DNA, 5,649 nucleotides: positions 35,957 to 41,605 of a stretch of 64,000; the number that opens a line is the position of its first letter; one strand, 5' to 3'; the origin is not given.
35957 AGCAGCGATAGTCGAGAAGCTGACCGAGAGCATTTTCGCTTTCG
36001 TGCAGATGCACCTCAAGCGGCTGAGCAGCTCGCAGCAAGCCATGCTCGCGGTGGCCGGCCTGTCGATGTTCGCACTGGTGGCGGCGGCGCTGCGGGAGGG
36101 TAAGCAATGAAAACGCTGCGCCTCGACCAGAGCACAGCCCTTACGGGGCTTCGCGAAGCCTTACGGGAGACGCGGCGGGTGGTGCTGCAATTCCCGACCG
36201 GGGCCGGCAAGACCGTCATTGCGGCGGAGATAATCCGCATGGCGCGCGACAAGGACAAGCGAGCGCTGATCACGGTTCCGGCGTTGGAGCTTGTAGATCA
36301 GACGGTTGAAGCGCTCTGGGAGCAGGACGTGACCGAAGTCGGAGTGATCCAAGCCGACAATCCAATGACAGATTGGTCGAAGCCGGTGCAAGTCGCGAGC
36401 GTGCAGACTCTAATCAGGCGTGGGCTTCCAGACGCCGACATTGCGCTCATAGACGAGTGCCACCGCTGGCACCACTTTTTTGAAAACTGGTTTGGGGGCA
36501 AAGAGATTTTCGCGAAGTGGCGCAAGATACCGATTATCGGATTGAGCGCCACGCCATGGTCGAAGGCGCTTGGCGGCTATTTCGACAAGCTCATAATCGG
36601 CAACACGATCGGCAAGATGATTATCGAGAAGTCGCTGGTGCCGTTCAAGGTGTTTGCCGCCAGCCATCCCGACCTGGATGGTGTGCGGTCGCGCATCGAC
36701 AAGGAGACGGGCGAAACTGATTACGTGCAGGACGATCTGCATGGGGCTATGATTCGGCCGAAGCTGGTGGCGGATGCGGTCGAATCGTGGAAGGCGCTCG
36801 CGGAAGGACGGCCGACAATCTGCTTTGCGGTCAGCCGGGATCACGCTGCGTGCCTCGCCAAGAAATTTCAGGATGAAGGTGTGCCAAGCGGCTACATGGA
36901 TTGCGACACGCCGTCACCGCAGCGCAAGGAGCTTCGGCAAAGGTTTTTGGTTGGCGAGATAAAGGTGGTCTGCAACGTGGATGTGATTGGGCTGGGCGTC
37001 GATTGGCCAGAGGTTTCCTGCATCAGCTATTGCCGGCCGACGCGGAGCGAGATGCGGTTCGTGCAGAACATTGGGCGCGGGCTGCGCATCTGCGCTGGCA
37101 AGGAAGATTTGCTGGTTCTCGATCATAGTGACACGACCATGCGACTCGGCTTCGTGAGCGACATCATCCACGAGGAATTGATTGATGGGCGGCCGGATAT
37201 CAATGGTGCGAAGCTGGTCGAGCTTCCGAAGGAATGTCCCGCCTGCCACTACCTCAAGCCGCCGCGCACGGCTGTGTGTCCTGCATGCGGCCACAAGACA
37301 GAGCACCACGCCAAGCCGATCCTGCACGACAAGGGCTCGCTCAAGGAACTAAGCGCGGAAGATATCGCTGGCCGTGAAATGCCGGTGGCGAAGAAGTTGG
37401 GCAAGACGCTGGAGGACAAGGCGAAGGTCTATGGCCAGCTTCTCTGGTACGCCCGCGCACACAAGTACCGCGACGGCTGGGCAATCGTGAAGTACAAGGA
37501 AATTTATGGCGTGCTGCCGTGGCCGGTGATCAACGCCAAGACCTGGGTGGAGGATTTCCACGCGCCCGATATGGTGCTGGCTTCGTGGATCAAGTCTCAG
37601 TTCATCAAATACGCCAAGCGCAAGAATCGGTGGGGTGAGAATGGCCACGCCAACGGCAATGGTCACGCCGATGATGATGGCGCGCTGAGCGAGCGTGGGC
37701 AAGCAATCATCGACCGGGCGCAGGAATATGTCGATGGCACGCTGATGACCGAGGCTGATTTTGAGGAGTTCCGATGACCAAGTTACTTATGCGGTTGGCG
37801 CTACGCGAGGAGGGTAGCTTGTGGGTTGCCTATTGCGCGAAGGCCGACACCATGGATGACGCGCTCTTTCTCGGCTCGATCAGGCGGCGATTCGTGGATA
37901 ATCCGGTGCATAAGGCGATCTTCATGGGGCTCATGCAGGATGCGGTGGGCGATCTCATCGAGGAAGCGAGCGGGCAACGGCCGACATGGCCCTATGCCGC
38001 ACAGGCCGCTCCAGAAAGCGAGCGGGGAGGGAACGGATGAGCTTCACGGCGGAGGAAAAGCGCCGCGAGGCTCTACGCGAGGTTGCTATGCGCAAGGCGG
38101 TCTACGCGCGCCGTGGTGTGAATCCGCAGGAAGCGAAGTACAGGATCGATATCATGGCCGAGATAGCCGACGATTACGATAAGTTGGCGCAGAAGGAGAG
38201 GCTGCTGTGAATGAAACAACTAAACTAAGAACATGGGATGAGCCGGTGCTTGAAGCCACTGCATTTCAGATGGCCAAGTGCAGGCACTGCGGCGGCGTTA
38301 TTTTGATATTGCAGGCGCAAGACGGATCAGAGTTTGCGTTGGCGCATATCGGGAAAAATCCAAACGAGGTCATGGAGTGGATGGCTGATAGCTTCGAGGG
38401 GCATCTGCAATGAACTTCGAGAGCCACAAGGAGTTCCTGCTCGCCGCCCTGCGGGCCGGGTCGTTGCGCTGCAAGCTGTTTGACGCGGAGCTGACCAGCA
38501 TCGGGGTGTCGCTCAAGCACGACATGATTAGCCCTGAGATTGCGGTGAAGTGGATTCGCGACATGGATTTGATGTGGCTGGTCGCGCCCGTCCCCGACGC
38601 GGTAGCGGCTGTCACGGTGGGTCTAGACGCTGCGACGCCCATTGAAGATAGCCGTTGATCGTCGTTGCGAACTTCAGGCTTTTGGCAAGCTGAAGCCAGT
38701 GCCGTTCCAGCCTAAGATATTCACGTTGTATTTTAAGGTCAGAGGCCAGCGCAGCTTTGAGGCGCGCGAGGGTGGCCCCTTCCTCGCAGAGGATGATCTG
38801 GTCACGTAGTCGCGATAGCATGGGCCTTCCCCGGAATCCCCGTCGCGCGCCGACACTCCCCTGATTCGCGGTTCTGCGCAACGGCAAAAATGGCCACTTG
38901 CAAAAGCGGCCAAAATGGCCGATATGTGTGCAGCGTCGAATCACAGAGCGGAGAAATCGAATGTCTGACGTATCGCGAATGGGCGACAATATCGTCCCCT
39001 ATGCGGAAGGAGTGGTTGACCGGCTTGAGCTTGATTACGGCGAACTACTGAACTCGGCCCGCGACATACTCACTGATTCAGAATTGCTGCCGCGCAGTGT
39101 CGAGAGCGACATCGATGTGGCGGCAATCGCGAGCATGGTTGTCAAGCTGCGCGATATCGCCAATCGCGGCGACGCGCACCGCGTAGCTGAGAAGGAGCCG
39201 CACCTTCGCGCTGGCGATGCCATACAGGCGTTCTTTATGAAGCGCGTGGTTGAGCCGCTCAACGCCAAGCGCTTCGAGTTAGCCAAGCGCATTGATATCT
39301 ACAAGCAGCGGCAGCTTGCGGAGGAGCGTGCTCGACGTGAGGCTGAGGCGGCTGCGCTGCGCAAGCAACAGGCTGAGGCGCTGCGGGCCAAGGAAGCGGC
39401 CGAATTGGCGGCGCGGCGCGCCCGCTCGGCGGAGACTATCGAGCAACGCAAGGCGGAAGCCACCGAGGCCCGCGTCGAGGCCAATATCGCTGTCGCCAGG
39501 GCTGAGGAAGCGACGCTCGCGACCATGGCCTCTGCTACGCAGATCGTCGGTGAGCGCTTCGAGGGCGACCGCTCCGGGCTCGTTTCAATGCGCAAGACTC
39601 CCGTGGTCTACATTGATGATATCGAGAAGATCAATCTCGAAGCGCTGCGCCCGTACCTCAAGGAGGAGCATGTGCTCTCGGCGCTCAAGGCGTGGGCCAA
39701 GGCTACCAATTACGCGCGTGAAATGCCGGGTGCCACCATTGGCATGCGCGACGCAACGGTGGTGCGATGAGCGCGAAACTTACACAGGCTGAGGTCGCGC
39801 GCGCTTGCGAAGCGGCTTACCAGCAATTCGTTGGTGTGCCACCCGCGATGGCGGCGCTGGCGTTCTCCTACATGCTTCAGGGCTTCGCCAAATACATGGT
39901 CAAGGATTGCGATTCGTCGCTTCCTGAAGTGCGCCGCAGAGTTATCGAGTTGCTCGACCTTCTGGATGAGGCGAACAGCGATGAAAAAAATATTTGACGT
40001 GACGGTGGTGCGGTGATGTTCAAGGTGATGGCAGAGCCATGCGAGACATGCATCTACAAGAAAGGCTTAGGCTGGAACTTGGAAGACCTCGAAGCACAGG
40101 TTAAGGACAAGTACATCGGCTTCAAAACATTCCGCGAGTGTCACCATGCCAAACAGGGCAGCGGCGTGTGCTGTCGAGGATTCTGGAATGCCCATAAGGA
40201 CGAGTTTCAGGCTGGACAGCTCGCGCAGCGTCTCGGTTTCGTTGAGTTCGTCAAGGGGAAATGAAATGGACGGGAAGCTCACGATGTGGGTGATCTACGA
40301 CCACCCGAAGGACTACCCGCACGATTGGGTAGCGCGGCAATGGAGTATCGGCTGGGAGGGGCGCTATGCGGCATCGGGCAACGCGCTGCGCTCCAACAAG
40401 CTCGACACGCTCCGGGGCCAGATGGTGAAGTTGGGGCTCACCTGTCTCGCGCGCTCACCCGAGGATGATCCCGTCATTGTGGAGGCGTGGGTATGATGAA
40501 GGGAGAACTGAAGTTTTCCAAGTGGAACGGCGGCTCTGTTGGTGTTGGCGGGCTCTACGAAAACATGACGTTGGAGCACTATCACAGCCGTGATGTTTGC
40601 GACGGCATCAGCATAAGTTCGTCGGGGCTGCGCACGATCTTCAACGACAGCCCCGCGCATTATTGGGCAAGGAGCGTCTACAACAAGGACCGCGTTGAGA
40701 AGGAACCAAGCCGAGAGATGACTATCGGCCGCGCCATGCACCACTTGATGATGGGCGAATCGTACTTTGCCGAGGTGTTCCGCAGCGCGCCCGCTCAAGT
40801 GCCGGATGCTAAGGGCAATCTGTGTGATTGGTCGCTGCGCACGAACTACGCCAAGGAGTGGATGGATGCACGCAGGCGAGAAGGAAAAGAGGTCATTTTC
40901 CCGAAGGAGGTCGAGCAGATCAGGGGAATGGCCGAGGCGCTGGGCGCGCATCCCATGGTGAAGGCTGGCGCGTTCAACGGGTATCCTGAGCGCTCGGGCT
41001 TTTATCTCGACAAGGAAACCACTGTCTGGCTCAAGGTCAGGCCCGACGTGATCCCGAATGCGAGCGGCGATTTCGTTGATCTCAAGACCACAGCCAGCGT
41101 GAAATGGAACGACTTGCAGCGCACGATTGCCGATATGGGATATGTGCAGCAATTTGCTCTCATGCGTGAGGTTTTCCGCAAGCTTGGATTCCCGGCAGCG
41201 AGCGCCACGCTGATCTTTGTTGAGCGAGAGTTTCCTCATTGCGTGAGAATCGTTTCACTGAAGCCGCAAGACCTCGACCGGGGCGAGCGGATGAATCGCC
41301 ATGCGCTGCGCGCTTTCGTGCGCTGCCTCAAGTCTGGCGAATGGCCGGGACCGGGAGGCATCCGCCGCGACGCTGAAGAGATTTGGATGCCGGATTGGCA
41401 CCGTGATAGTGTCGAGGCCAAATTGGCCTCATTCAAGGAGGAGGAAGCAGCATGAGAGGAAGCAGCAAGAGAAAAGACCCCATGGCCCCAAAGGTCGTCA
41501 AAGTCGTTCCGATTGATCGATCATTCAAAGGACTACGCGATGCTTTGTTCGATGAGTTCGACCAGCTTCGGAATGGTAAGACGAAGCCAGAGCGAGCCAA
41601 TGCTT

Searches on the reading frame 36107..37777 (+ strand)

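Call 57: search_protein_families(library=phrogs, proteins=[window:36107-37777:+], max_evalue=0.001)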
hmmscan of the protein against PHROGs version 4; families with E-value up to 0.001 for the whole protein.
window:36107-37777:+ (556 aa): 6 families
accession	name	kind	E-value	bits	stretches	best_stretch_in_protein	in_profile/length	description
phrog_16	-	DNA, RNA and nucleotide metabolism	3.3e-74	251.7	1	2-464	271-682/986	DNA helicase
phrog_16259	-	DNA, RNA and nucleotide metabolism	8e-13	49.3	1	14-121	125-236/330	DNA helicase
phrog_16694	-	unknown function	4.4e-12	45.8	1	3-372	274-703/1010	-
phrog_9690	-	DNA, RNA and nucleotide metabolism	2.4e-07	31.1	1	216-343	143-271/306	DNA helicase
phrog_2488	-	DNA, RNA and nucleotide metabolism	2.5e-06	27.6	1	5-68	20-89/579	DNA helicase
phrog_62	-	DNA, RNA and nucleotide metabolism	3.7e-05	22.3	0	223-324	992-1093/1881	DNA helicase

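Call 58: search_protein_families(library=pfam, proteins=[window:36107-37777:+], max_evalue=0.001)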
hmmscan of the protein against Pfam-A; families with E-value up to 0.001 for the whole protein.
window:36107-37777:+ (556 aa): 3 families
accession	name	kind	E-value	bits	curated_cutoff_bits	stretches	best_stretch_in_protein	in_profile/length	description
PF04851.21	ResIII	-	1.6e-16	61.1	22.5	1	3-150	3-162/164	Type III restriction enzyme, res subunit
PF00271.37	Helicase_C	-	6.5e-12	46.1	23.5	1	232-328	13-109/110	Helicase conserved C-terminal domain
PF00270.35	DEAD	-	3.1e-09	37.2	26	1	18-151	10-161/167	DEAD/DEAH box helicase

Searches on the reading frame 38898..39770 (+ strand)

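Call 57: search_protein_families(library=phrogs, proteins=[window:38898-39770:+], max_evalue=0.001)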
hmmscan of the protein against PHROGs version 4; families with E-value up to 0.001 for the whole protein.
window:38898-39770:+ (290 aa): 2 families
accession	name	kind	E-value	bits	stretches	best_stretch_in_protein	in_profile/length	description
phrog_10477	-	DNA, RNA and nucleotide metabolism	2.1e-09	38.7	1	41-281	17-236/243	exonuclease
phrog_21306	-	unknown function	0.00011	23.4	1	72-119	38-85/111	-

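Call 58: search_protein_families(library=pfam, proteins=[window:38898-39770:+], max_evalue=0.001)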
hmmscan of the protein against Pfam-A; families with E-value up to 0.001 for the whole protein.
window:38898-39770:+ (290 aa): 0 families

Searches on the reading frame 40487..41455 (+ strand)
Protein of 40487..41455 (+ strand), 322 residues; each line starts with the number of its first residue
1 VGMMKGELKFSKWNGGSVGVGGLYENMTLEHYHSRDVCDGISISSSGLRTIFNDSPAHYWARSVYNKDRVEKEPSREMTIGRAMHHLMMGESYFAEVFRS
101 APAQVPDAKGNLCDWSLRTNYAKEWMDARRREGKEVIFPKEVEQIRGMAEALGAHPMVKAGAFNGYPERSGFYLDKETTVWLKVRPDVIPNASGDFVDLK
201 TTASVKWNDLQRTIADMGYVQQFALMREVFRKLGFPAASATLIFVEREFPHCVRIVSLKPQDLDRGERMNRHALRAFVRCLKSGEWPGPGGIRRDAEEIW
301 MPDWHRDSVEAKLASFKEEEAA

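Call 57: search_protein_families(library=phrogs, proteins=[window:40487-41455:+], max_evalue=0.001)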
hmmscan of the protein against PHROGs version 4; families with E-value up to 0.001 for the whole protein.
window:40487-41455:+ (322 aa): 2 families
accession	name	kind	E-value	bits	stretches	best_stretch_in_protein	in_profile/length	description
phrog_412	-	DNA, RNA and nucleotide metabolism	1.9e-68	232.7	1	22-320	139-421/440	exonuclease VIII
phrog_607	-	DNA, RNA and nucleotide metabolism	5.8e-18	65.5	1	20-292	576-862/883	exonuclease VII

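Call 58: search_protein_families(library=pfam, proteins=[window:40487-41455:+], max_evalue=0.001)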
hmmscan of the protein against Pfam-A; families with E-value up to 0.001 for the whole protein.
window:40487-41455:+ (322 aa): 1 family
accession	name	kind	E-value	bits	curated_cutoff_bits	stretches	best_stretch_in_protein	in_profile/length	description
PF12684.13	DUF3799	-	5.9e-17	62.7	26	1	45-289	2-223/233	PDDEXK-like domain of unknown function (DUF3799)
